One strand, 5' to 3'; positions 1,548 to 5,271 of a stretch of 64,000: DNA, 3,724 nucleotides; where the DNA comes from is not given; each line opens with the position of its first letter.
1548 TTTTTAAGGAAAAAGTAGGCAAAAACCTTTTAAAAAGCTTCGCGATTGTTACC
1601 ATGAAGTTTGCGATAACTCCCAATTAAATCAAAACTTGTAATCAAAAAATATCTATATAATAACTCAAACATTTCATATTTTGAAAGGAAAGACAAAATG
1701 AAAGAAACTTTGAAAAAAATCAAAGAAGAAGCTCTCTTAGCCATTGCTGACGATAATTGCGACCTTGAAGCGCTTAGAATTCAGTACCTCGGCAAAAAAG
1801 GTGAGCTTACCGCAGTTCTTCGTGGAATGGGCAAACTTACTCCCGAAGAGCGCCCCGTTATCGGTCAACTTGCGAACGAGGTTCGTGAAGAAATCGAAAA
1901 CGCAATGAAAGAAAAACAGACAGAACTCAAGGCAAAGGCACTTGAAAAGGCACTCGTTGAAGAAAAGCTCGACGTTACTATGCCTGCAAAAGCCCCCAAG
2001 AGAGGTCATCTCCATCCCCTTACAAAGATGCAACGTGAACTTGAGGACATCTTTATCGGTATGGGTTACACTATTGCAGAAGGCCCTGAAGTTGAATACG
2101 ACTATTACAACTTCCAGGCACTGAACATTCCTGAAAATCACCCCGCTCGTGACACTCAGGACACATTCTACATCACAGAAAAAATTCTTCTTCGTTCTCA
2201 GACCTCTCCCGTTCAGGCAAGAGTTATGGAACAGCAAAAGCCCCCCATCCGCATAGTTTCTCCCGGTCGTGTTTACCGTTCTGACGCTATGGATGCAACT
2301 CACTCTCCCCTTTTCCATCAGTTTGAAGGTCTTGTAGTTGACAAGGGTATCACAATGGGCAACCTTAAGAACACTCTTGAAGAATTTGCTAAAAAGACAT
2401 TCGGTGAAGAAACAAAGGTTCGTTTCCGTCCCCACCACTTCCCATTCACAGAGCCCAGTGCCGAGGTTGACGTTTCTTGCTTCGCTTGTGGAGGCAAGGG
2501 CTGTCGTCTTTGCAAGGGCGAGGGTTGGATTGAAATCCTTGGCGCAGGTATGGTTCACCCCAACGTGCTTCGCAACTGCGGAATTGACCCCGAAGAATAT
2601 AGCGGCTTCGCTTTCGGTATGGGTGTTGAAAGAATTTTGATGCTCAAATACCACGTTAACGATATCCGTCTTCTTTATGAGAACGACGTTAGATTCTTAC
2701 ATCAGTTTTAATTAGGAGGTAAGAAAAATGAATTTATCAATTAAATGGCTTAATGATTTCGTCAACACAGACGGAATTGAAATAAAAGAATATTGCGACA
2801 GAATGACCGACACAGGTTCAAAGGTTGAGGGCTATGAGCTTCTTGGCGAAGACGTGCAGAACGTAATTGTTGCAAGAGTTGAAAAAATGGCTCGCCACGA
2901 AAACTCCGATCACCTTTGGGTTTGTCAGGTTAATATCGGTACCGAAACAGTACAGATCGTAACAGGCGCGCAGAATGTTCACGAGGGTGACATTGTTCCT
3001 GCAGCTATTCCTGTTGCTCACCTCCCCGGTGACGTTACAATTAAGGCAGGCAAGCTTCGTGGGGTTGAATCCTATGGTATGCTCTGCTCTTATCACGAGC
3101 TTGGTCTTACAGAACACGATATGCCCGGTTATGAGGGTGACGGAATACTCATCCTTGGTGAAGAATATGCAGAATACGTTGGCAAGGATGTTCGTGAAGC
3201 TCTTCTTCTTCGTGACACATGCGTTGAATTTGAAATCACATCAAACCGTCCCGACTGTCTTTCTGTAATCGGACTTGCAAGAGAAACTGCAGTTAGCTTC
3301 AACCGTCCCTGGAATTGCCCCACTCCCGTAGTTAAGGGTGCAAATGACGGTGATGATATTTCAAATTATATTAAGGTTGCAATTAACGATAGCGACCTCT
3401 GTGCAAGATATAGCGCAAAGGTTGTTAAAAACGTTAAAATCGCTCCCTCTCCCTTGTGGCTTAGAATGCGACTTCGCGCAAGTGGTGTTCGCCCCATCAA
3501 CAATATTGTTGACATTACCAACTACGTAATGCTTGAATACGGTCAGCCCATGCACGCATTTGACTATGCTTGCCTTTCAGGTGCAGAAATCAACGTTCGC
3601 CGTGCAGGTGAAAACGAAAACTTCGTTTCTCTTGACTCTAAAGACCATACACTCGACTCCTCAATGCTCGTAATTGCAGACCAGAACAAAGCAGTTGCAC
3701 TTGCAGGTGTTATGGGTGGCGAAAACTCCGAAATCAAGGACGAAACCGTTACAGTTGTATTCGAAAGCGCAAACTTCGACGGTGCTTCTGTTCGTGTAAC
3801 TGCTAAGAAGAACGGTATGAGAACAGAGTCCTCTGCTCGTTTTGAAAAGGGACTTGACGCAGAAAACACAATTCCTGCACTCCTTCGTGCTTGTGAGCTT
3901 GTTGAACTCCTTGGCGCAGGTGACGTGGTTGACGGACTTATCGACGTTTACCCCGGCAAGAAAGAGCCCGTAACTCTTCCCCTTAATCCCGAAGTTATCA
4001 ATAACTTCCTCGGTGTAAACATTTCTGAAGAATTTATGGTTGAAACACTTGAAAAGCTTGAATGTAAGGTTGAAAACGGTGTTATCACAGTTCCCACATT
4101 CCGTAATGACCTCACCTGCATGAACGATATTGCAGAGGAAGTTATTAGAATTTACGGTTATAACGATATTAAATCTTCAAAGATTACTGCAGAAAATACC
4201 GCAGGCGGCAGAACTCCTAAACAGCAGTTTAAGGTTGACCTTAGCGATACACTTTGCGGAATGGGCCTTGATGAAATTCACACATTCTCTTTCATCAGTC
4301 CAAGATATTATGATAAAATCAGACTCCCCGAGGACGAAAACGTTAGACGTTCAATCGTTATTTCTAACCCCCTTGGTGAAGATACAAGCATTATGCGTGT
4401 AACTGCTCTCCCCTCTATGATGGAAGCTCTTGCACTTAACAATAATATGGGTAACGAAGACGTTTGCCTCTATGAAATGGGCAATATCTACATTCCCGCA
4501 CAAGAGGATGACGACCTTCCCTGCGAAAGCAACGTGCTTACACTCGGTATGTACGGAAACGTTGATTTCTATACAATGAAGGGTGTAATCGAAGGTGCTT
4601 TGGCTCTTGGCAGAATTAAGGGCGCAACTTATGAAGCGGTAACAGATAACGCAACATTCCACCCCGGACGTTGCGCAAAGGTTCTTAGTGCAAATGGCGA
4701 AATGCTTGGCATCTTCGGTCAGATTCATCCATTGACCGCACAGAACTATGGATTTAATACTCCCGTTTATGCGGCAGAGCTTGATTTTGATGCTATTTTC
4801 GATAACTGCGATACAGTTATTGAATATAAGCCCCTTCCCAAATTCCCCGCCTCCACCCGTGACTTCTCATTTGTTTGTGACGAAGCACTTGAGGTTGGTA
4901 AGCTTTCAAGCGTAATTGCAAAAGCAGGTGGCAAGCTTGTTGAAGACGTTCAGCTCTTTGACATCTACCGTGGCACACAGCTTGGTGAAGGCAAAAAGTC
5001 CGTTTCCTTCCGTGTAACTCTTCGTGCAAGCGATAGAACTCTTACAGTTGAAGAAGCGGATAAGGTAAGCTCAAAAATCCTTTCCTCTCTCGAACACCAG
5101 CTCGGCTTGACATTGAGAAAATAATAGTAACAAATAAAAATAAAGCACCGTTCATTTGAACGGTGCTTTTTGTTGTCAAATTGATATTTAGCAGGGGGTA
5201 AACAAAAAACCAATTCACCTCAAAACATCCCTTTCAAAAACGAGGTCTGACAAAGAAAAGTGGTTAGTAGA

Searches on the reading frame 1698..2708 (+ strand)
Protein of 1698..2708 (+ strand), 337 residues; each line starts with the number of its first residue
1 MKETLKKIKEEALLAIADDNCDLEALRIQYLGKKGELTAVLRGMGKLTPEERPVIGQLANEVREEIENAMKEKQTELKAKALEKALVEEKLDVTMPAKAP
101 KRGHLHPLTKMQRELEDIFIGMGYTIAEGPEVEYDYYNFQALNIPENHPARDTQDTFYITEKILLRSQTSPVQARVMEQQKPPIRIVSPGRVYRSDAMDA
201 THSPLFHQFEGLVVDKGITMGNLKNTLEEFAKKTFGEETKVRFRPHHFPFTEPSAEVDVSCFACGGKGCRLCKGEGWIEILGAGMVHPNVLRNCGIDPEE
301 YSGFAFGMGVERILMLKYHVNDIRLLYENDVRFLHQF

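Call 41: search_protein_families(library=pfam, proteins=[window:1698-2708:+], max_evalue=0.001)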
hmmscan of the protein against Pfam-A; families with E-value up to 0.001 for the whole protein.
window:1698-2708:+ (337 aa): 2 families
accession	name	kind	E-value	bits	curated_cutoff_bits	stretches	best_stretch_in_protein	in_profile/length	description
PF01409.25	tRNA-synt_2d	-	8e-108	360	19.8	1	90-337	1-246/246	tRNA synthetases class II core domain (F)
PF02912.23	Phe_tRNA-synt_N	-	1.8e-27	95.5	22.3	1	22-86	5-69/69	Aminoacyl tRNA synthetase class II, N-terminal domain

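Call 43: list_cluster_members(proteins=[window:1698-2708:+, window:2728-5121:+, window:26955-28052:-, window:55616-56038:+, window:16345-17442:+])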
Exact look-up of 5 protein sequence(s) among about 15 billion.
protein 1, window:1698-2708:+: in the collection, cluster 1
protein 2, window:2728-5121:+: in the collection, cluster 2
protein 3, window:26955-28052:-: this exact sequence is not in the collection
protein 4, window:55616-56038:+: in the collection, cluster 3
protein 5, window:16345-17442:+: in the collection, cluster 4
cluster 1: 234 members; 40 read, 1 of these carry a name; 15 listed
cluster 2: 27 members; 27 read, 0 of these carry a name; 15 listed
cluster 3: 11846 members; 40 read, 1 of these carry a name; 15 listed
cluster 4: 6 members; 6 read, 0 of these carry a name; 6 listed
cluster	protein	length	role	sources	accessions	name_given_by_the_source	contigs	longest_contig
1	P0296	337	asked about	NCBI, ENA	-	-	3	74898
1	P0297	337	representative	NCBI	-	-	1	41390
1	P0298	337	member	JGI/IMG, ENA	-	phenylalanyl-tRNA synthetase alpha chain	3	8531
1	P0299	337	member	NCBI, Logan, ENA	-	-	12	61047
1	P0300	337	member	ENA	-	-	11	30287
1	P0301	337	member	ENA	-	-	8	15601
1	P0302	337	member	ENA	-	-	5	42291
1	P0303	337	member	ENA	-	-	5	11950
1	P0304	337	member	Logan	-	-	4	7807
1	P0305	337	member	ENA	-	-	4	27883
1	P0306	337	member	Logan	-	-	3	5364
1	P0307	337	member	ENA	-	-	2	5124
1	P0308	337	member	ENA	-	-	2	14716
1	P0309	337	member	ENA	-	-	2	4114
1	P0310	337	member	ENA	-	-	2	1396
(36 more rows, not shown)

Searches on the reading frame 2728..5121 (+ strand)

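Call 41: search_protein_families(library=pfam, proteins=[window:2728-5121:+], max_evalue=0.001)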
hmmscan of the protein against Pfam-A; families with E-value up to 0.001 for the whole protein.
window:2728-5121:+ (798 aa): 5 families
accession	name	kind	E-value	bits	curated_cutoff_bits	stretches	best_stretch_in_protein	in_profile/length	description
PF03483.22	B3_4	-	6.9e-68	228.1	29.3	1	225-393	2-170/174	B3/4 domain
PF17759.6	tRNA_synthFbeta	-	1.1e-55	188.9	22.4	1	481-687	1-214/214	Phenylalanyl tRNA synthetase beta chain CLM domain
PF03147.19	FDX-ACB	-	1.6e-29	102.6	31.1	1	704-797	1-94/94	Ferredoxin-fold anticodon binding domain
PF03484.21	B5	-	1.3e-17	64.2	28.6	1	419-478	3-67/67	tRNA synthetase B5 domain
PF01588.26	tRNA_bind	-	2e-16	60.3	27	1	46-126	1-78/96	Putative tRNA binding domain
